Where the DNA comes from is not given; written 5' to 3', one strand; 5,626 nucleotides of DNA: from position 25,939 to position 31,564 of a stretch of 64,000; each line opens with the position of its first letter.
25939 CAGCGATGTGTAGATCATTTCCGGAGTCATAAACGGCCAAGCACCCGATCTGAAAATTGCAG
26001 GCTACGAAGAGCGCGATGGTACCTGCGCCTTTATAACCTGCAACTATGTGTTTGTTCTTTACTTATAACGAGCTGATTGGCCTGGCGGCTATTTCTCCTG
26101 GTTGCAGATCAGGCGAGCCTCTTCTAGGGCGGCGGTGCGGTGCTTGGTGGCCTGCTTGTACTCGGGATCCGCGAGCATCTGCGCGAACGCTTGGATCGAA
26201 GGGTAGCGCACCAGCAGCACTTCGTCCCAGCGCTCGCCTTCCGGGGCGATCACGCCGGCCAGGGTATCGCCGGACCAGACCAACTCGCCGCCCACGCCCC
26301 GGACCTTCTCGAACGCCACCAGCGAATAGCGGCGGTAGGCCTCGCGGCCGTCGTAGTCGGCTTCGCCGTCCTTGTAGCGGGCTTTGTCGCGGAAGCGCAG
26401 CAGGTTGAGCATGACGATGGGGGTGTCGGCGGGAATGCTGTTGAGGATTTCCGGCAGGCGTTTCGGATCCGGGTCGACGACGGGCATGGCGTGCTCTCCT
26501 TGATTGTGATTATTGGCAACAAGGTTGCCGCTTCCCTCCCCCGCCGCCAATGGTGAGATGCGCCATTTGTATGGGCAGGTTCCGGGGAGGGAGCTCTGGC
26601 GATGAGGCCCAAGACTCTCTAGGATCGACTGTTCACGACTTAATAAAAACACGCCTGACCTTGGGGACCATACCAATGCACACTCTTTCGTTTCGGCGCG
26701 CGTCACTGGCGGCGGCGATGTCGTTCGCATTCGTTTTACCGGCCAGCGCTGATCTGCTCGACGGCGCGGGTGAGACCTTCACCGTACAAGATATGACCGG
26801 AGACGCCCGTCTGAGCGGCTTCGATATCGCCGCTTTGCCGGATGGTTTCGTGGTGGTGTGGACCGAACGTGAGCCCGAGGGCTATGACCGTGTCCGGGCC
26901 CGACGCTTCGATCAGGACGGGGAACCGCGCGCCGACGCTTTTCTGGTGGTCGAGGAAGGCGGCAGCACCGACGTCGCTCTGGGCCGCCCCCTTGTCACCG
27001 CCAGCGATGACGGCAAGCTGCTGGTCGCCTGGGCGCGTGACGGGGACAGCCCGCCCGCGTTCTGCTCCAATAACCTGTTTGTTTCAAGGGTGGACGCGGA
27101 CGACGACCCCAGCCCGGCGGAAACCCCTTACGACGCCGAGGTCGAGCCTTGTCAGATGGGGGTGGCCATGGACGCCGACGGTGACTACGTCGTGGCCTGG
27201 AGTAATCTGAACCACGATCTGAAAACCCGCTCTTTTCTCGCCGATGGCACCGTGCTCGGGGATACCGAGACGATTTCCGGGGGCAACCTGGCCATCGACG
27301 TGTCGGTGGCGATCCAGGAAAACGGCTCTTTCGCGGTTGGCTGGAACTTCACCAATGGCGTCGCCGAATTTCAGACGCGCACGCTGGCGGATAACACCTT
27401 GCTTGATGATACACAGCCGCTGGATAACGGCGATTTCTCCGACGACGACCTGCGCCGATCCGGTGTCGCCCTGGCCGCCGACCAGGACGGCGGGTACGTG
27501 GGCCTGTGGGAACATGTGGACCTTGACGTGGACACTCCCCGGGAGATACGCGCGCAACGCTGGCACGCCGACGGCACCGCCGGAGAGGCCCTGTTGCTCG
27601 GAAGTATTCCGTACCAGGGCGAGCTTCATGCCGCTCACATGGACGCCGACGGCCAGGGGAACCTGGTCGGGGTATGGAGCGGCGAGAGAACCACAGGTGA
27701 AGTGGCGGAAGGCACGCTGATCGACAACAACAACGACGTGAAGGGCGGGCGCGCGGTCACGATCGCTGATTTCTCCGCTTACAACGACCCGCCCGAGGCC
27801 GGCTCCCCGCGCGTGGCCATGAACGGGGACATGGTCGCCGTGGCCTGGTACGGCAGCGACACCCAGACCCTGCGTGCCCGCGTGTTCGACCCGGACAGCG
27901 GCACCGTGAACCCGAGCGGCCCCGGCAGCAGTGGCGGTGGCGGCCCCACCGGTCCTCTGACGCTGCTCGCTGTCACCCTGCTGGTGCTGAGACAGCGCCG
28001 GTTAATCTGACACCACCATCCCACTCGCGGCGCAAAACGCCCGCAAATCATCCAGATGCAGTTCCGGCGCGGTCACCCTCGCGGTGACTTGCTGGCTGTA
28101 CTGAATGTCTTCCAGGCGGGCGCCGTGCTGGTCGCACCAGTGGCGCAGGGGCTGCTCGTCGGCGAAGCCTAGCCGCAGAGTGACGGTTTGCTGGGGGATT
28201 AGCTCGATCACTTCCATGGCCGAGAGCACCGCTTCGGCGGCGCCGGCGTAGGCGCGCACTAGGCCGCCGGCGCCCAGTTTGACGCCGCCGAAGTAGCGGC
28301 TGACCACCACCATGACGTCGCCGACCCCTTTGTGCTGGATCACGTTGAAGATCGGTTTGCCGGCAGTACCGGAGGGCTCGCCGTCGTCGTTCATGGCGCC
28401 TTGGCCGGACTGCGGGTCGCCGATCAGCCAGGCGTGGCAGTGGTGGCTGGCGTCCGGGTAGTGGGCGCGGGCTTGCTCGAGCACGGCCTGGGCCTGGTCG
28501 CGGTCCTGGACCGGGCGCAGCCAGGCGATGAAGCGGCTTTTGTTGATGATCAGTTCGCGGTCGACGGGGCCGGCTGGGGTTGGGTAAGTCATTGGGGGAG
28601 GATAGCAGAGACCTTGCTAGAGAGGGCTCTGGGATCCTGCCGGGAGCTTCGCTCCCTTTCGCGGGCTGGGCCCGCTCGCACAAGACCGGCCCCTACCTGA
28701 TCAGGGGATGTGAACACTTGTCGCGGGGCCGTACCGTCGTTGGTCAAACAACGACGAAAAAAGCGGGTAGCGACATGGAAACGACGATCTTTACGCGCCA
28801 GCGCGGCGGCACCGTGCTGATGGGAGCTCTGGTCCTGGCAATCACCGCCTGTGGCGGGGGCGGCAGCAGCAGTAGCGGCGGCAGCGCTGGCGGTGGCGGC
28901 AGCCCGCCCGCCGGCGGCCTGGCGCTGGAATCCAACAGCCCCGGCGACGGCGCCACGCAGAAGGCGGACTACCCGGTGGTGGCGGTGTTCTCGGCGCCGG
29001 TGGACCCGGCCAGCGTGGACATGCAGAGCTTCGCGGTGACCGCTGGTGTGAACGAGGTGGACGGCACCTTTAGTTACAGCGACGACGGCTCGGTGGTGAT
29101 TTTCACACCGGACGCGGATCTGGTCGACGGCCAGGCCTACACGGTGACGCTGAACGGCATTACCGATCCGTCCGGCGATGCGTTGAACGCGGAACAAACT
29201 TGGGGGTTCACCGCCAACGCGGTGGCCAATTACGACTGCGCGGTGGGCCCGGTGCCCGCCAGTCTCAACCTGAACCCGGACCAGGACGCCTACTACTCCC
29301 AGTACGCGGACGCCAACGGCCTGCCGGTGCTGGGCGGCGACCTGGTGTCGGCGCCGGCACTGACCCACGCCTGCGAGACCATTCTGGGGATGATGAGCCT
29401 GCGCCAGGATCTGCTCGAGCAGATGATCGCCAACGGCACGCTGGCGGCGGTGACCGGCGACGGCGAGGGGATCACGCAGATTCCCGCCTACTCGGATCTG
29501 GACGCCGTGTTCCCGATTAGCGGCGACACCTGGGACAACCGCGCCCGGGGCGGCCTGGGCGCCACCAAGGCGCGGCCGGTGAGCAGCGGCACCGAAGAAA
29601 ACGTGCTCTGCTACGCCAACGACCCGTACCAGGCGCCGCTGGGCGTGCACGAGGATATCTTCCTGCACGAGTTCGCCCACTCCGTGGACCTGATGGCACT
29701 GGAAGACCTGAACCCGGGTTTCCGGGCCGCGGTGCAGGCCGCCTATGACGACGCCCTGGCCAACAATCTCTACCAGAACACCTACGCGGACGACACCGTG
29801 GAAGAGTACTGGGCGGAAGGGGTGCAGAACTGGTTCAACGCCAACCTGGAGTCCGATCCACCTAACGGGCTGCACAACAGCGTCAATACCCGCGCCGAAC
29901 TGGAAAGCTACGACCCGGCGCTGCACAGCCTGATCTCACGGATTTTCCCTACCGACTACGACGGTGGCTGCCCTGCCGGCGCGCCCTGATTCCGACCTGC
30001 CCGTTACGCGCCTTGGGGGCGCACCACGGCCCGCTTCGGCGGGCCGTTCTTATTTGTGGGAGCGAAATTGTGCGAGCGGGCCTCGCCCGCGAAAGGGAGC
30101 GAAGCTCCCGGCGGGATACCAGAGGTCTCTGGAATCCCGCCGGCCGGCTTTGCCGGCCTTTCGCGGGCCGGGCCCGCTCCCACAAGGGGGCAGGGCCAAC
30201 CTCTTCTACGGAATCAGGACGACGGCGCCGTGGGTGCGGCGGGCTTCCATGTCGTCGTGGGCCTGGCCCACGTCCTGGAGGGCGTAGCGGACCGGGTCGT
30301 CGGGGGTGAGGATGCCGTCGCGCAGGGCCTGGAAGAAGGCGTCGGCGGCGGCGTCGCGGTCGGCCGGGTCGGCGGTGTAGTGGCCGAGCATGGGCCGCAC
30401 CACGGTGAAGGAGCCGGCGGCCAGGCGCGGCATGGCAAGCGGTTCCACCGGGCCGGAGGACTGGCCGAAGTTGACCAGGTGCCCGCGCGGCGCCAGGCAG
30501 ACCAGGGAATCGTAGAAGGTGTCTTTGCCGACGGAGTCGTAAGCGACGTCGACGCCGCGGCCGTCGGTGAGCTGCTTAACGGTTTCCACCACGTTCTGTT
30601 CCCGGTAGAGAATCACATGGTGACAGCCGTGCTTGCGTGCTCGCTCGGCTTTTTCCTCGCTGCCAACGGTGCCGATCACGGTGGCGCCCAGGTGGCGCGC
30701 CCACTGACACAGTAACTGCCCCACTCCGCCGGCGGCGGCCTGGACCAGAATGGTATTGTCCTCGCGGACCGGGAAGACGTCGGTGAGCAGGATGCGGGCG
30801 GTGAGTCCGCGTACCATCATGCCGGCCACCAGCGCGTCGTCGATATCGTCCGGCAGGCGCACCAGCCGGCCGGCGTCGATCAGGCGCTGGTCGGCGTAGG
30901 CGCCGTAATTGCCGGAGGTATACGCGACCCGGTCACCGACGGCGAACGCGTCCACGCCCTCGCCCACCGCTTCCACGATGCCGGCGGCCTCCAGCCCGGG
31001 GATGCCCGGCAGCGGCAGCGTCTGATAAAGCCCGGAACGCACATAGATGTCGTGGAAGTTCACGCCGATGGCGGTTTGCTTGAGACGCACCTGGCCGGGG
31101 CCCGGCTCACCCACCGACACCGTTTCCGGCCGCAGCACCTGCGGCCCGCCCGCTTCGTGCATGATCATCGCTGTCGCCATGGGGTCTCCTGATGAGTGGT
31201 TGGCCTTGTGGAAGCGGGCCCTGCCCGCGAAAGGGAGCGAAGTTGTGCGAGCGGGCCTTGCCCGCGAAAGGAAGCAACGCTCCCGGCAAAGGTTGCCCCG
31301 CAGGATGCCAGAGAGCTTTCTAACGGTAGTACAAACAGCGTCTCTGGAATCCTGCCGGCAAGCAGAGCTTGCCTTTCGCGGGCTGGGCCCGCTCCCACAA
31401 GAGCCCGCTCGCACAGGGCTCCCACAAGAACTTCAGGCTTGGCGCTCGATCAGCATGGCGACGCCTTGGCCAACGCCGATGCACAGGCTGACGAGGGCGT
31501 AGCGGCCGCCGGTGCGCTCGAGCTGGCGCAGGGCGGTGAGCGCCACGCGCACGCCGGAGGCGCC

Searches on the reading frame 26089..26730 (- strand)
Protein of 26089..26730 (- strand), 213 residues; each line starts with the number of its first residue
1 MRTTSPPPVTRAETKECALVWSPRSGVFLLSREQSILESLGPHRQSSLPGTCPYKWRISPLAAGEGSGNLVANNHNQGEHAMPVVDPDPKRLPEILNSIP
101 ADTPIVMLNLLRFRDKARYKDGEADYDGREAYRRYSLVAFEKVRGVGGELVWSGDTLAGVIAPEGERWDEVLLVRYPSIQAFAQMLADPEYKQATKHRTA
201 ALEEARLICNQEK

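Call 9: search_protein_families(library=pfam, proteins=[window:26089-26730:-], max_evalue=0.001)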
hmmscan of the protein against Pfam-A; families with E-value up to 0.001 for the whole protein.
window:26089-26730:- (213 aa): 1 family
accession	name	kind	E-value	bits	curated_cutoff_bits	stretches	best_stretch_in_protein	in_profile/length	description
PF07045.17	DUF1330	-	2e-07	31.7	23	1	126-205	10-87/94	Domain of unknown function (DUF1330)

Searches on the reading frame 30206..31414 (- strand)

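Call 80: search_protein_families(library=pfam, proteins=[window:30206-31414:-], max_evalue=0.00001)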
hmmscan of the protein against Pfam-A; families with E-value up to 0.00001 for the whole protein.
window:30206-31414:- (402 aa): 3 families
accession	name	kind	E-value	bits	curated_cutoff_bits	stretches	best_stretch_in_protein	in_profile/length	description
PF00107.32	ADH_zinc_N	-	3.1e-28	98.7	31.8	1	230-345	1-116/129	Zinc-binding dehydrogenase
PF13602.12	ADH_zinc_N_2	-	1.1e-16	62.4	27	1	263-400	2-134/134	Zinc-binding dehydrogenase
PF08240.17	ADH_N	-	6.4e-16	58.9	23.5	1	105-189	1-104/104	Alcohol dehydrogenase GroES-like domain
